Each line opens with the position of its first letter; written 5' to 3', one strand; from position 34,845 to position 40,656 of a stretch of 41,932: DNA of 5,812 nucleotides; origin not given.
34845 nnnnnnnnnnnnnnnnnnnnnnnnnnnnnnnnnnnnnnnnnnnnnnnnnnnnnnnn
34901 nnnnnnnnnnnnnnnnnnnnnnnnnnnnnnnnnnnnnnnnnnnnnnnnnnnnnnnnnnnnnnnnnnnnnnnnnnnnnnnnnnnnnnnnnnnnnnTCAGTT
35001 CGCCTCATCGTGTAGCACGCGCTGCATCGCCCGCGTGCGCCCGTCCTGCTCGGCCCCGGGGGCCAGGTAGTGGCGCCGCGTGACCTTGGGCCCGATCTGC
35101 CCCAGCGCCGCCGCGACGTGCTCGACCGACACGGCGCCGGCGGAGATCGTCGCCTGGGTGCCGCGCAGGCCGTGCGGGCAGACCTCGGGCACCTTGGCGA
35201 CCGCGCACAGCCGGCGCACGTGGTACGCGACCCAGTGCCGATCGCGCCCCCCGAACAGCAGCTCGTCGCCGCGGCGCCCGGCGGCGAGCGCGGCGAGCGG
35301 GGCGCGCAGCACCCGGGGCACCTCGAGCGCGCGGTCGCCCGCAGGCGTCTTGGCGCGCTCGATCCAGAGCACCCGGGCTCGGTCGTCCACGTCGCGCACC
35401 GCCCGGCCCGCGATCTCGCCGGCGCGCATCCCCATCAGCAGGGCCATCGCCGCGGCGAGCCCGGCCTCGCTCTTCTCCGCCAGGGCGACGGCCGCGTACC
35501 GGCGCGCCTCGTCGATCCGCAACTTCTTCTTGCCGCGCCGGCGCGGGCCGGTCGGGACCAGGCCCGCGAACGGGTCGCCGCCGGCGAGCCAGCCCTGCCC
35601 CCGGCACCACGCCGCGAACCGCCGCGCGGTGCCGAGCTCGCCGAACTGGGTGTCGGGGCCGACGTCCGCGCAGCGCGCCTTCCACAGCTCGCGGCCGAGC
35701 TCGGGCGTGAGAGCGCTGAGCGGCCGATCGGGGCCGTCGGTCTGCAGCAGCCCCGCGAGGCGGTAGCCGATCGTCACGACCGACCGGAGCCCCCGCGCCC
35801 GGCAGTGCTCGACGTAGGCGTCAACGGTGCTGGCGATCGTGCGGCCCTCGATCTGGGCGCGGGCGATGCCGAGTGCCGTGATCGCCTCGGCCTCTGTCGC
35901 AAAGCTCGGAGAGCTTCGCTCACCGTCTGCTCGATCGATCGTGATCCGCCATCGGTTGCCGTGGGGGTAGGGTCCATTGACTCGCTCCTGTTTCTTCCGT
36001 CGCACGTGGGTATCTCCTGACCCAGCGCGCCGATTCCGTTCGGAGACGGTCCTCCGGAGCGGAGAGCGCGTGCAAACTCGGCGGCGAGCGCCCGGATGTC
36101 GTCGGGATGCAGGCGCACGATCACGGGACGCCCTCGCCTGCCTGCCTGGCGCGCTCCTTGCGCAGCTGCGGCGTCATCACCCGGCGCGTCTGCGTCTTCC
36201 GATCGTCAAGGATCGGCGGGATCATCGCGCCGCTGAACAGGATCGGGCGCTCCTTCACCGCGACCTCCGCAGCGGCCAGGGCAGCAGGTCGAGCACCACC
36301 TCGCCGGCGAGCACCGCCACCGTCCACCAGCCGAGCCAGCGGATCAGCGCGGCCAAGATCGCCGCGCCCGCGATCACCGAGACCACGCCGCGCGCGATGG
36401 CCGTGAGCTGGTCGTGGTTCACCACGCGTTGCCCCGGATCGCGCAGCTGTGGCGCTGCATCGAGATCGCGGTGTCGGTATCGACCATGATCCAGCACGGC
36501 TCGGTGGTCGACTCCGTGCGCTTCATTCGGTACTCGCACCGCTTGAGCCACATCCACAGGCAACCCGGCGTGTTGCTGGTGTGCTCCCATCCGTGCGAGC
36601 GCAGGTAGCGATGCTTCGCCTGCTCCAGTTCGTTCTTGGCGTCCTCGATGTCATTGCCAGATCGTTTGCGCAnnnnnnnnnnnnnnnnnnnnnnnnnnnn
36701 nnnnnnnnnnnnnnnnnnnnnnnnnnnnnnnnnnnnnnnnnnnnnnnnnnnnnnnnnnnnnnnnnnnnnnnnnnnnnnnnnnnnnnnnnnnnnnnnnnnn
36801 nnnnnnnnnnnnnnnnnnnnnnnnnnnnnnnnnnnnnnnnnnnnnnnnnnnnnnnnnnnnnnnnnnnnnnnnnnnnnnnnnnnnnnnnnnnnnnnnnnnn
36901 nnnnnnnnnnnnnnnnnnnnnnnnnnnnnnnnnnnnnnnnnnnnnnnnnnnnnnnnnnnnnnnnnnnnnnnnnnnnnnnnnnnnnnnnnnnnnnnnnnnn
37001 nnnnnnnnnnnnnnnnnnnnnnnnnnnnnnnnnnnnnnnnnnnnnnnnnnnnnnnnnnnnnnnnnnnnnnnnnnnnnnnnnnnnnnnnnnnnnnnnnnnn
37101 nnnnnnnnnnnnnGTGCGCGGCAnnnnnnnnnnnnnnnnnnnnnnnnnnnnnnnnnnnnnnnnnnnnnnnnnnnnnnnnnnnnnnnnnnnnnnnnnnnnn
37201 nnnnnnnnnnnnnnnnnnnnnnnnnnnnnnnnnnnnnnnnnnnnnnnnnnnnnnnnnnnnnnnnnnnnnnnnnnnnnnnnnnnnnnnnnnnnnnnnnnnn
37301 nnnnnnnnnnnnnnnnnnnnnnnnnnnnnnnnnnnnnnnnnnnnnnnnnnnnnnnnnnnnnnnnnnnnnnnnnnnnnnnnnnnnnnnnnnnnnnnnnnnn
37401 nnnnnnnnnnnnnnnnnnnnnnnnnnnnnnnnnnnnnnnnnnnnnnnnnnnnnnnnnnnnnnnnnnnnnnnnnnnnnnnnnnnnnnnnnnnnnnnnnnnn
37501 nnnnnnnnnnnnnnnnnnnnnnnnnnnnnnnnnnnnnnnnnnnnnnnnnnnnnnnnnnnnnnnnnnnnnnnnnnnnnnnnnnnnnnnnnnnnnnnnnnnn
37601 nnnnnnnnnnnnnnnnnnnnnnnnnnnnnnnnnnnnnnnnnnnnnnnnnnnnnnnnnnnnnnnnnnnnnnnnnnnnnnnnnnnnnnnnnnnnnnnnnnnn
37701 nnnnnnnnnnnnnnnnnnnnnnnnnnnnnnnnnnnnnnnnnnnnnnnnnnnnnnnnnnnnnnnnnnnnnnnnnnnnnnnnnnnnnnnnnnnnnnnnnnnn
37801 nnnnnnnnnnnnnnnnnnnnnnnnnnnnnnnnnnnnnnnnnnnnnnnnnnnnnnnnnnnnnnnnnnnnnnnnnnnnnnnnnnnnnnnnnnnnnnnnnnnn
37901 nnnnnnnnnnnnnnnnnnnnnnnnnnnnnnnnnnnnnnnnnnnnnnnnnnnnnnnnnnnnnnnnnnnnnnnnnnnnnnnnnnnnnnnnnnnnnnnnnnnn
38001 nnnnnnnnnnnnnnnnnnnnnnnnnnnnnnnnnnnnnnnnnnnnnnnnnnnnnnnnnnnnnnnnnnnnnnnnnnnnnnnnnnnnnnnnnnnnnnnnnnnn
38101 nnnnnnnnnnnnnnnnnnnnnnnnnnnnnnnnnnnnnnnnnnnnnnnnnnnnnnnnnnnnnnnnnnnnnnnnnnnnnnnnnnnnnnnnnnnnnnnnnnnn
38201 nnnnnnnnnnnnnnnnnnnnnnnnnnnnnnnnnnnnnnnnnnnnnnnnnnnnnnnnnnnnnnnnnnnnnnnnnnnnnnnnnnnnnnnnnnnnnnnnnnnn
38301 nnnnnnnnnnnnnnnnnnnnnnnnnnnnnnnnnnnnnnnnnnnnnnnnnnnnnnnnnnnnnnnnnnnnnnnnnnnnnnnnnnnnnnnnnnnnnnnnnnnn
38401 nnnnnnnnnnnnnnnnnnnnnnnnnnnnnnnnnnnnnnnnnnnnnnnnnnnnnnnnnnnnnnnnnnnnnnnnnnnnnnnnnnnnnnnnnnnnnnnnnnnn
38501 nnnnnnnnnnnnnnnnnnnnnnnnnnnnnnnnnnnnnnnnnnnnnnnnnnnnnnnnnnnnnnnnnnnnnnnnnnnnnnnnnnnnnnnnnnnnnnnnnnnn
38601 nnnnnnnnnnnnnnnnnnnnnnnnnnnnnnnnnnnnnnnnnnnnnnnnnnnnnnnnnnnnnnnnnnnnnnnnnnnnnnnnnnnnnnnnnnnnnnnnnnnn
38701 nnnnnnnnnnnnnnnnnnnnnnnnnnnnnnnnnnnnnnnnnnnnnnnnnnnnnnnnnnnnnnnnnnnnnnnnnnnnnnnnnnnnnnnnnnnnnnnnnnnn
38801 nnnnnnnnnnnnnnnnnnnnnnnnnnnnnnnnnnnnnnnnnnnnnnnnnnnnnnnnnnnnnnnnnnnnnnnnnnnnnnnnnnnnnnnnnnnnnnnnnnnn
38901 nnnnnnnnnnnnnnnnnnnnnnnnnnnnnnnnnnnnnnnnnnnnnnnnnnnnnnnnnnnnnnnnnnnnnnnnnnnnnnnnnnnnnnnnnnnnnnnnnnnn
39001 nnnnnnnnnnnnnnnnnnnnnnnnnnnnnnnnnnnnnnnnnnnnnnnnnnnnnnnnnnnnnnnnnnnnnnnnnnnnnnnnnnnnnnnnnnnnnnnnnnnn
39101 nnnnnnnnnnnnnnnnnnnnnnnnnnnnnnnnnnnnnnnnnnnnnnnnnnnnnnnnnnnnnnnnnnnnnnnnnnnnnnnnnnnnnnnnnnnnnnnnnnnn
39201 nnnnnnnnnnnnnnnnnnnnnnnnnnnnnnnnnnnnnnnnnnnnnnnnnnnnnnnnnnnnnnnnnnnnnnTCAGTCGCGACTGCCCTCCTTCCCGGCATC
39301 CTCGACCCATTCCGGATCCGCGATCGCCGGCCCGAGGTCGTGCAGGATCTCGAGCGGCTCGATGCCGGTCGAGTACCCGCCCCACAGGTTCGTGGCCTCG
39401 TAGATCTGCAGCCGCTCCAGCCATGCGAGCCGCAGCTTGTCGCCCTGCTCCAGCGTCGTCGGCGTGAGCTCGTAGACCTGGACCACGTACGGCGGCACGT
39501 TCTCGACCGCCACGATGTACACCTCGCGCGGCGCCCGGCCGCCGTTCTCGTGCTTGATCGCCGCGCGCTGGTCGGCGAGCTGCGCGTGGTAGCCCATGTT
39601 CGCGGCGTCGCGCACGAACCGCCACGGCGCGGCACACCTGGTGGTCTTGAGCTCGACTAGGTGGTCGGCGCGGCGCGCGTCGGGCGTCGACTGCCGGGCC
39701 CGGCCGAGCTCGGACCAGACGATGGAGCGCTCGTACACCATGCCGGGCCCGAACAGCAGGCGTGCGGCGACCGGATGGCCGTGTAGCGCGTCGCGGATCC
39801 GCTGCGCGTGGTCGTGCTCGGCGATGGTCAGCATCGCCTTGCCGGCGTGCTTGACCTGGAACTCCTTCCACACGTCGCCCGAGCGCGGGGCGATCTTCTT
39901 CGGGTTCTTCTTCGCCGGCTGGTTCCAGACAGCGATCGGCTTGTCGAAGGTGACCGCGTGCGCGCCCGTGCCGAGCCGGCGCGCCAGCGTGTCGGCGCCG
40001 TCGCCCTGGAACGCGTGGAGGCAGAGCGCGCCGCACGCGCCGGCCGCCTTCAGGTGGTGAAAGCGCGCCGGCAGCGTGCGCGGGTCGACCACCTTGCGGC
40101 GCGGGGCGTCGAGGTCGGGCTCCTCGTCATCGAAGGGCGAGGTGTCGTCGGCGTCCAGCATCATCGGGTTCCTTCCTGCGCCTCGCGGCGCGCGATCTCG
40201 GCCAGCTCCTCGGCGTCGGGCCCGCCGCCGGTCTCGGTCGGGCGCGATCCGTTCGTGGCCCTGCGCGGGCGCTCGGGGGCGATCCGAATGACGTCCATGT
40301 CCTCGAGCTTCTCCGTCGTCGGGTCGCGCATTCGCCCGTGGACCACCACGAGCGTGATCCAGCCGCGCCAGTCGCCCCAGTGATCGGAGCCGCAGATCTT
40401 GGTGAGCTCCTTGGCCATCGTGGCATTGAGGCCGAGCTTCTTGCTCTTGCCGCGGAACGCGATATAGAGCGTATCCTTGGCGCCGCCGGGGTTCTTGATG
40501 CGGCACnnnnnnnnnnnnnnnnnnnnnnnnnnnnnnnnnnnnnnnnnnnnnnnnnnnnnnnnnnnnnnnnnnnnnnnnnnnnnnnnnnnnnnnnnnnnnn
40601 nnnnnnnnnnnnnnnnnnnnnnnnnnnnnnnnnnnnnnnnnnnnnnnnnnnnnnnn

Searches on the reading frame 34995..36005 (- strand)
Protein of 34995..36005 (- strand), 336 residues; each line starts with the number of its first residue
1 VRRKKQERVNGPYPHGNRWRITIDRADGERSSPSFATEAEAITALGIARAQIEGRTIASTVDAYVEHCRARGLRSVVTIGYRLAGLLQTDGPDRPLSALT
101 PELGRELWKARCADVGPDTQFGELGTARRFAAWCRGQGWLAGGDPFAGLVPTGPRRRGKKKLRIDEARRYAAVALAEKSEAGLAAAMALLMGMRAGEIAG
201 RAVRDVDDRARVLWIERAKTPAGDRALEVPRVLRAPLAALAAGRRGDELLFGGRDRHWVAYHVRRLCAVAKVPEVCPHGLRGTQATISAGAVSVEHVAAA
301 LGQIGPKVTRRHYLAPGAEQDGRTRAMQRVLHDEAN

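Call 33: search_protein_families(library=phrogs, proteins=[window:34995-36005:-], max_evalue=0.001)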
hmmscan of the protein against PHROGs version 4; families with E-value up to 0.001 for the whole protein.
window:34995-36005:- (336 aa): 2 families
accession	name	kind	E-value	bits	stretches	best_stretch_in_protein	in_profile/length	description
phrog_1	-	integration and excision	4e-27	96.7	1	13-327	117-444/611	integrase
phrog_216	-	integration and excision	3.5e-13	50.3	1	179-327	74-236/301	integrase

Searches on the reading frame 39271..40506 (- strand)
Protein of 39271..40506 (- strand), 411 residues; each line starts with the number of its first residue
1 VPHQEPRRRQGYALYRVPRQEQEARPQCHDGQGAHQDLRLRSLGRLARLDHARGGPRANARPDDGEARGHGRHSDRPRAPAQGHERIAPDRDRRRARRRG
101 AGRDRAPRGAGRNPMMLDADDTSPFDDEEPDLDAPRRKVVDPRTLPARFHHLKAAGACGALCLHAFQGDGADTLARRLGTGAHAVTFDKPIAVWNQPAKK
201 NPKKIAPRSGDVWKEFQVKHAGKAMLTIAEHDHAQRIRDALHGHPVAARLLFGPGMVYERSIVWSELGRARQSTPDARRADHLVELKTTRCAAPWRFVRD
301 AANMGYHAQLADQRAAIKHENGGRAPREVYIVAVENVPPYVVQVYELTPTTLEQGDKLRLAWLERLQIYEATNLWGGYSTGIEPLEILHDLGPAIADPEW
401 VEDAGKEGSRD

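Call 33: search_protein_families(library=phrogs, proteins=[window:39271-40506:-], max_evalue=0.001)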
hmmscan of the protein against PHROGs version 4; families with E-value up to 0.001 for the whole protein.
window:39271-40506:- (411 aa): 2 families
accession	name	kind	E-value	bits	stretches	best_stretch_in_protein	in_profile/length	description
phrog_412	-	DNA, RNA and nucleotide metabolism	2e-31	110.7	1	177-386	188-401/440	exonuclease VIII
phrog_607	-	DNA, RNA and nucleotide metabolism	0.00041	19.7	1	218-366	700-847/883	exonuclease VII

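Call 90: search_protein_families(library=pfam, proteins=[window:39271-40506:-], max_evalue=0.01)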
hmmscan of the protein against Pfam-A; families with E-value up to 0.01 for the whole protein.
window:39271-40506:- (411 aa): 1 family
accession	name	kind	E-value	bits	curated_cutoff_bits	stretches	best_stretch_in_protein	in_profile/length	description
PF12684.13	DUF3799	-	1.3e-07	32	26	1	152-383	5-228/233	PDDEXK-like domain of unknown function (DUF3799)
